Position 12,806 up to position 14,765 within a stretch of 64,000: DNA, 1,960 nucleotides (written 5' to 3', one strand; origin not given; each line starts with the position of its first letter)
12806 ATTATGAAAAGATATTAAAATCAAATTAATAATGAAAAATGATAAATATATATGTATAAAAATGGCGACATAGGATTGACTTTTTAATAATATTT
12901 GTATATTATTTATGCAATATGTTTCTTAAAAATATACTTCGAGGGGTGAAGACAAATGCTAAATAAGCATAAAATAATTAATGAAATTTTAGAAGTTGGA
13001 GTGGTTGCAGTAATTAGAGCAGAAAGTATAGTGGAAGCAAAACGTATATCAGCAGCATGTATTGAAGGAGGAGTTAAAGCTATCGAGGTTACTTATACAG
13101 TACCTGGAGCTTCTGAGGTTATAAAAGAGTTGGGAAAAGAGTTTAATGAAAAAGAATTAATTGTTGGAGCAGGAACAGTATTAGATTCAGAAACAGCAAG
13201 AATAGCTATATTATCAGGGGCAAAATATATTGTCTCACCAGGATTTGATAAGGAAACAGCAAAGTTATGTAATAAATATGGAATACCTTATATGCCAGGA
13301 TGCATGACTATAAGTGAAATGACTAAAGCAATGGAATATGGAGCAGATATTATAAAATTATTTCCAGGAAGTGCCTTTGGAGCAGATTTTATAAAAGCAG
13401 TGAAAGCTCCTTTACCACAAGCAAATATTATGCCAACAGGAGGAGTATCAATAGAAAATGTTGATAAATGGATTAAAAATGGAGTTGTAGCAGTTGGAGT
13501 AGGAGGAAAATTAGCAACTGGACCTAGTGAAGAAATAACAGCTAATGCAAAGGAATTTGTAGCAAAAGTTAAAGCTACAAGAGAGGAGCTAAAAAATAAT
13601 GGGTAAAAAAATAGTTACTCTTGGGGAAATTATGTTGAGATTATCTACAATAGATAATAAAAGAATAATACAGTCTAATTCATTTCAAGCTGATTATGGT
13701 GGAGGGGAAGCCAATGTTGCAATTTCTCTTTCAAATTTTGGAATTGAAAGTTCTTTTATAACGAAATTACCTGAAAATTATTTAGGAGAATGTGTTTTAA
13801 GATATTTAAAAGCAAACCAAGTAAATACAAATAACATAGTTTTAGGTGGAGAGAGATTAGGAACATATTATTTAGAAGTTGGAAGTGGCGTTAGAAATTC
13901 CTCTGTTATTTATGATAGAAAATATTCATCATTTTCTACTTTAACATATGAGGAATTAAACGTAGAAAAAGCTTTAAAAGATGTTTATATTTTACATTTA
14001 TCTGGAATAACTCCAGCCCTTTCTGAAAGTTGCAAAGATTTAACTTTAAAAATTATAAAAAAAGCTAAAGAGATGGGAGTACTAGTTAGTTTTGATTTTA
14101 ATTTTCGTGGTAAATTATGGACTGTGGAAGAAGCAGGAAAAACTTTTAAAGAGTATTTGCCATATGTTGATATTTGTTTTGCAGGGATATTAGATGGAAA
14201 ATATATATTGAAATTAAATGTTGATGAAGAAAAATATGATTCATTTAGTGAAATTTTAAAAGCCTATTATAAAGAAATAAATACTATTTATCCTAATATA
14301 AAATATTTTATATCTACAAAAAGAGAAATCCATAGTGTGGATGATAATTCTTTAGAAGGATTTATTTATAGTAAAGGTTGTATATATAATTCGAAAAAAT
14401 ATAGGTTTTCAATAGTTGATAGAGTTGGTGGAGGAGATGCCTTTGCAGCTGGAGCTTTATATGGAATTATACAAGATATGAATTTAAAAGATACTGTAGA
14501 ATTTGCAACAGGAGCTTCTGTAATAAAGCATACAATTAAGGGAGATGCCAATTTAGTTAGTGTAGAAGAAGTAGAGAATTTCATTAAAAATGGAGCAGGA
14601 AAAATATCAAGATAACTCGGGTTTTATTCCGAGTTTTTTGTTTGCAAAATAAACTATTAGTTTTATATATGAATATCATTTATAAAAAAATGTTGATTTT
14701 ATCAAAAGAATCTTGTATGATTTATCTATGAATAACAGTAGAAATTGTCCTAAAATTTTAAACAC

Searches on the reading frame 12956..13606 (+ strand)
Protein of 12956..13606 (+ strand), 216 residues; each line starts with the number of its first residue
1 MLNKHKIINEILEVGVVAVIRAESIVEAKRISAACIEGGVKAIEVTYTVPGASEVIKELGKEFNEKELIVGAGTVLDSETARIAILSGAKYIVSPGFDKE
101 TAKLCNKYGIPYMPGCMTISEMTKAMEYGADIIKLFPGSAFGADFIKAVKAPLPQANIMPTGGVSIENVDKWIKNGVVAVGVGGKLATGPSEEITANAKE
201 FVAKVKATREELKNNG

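Call 13: search_protein_families(library=pfam, proteins=[window:12956-13606:+], max_evalue=0.001)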
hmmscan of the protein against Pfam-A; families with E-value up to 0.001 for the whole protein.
window:12956-13606:+ (216 aa): 1 family
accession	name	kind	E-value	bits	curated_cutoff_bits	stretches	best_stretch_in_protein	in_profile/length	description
PF01081.25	Aldolase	-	3.7e-44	150.9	27.8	1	8-187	2-180/196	KDPG and KHG aldolase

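Call 40: search_protein_families(library=ncbifam, proteins=[window:12956-13606:+], max_evalue=0.001)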
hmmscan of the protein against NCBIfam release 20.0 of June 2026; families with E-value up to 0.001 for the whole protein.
window:12956-13606:+ (216 aa): 8 families
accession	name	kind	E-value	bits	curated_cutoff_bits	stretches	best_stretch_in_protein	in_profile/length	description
NF005119.0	PRK06552.1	subfamily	2.2e-86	288.7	238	1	3-207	2-211/213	bifunctional 2-keto-4-hydroxyglutarate aldolase/2-keto-3-deoxy-6-phosphogluconate aldolase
TIGR01182.1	eda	subfamily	2.4e-55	187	156.05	1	12-203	6-194/204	bifunctional 4-hydroxy-2-oxoglutarate aldolase/2-dehydro-3-deoxy-phosphogluconate aldolase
NF005499.0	PRK07114.1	equivalog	9.4e-55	185.8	275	1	3-191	5-197/223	bifunctional 4-hydroxy-2-oxoglutarate aldolase/2-dehydro-3-deoxy-phosphogluconate aldolase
NF005673.0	PRK07455.1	equivalog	2.1e-42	144.7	232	1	9-202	8-198/213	bifunctional 4-hydroxy-2-oxoglutarate aldolase/2-dehydro-3-deoxy-phosphogluconate aldolase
NF004325.0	PRK05718.1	subfamily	8e-41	139.7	241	1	5-181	6-182/213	keto-hydroxyglutarate-aldolase/keto-deoxy-phosphogluconate aldolase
NF006600.0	PRK09140.1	subfamily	6e-39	133.5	207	1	10-208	7-207/210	2-dehydro-3-deoxy-6-phosphogalactonate aldolase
NF004673.0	PRK06015.1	equivalog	5.5e-32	111.3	320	1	8-208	8-206/212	2-dehydro-3-deoxy-phosphogluconate aldolase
NF041633.1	trifunc_aldol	exception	1.1e-28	100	700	1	6-211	1-223/580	KHG/KDPG aldolase/sugar kinase fusion protein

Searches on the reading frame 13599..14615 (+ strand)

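Call 13: search_protein_families(library=pfam, proteins=[window:13599-14615:+], max_evalue=0.001)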
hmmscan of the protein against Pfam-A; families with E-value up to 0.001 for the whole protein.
window:13599-14615:+ (338 aa): 1 family
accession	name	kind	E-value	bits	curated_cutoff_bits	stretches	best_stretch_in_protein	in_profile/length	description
PF00294.29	PfkB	-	1.5e-32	113.6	25.8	2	3-201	2-195/302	pfkB family carbohydrate kinase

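Call 40: search_protein_families(library=ncbifam, proteins=[window:13599-14615:+], max_evalue=0.001)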
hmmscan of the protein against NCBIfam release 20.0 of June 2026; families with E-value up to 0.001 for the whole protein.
window:13599-14615:+ (338 aa): 18 families
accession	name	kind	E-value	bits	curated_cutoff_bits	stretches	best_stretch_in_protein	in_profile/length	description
NF041633.1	trifunc_aldol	exception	2.6e-105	353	700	1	3-338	242-580/580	KHG/KDPG aldolase/sugar kinase fusion protein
NF041332.1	KDG_KDGal_kin_Halo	equivalog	5.3e-69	233.1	440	1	4-338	3-320/320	bifunctional 2-dehydro-3-deoxygluconokinase/2-dehydro-3-deoxygalactonokinase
NF040938.1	KDG_KDGal_kin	equivalog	2e-38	132.2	400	1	5-330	1-304/305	bifunctional 2-dehydro-3-deoxygluconokinase/2-dehydro-3-deoxygalactonokinase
TIGR04382.1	myo_inos_iolC_N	equivalog_domain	2.1e-27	96.2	300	1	5-329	4-309/309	5-dehydro-2-deoxygluconokinase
NF006957.1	PRK09434.1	equivalog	8.3e-17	61.6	450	1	32-303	25-273/302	fructokinase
NF052444.1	DhDoxglucKinKdgK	equivalog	9.9e-17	61.3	400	1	4-201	2-200/303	2-dehydro-3-deoxygluconokinase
NF053626.1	RibKinHalex1628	equivalog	1.3e-13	51.1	330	2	256-330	216-292/293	ATP-dependent ribose-1-phosphate kinase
NF041134.1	R1P_kin_Thcocales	equivalog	1.5e-12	47.5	500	2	259-304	211-256/291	ADP-dependent ribose-1-phosphate kinase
NF008353.0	PRK11142.1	equivalog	1.4e-10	41.2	341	2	267-330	240-304/307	ribokinase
TIGR02152.1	D_ribokin_bact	equivalog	5.1e-10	39.2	299.65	1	24-106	25-108/298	ribokinase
NF049991.1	TagKinase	equivalog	1.9e-09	36.8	420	1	5-331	10-317/321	tagatose kinase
NF047869.1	myo_kin_aldol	exception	2.8e-09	35.9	600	1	22-185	27-188/586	bifunctional 5-dehydro-2-deoxygluconokinase/5-dehydro-2-deoxyphosphogluconate aldolase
NF007321.0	PRK09813.1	equivalog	5.7e-08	32.6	247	0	262-310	206-252/261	fructoselysine 6-kinase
TIGR03168.1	1-PFK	subfamily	2.4e-07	30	216.4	1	259-328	230-298/305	hexose kinase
TIGR03828.1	pfkB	equivalog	6.5e-06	25.4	292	1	263-315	234-286/305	1-phosphofructokinase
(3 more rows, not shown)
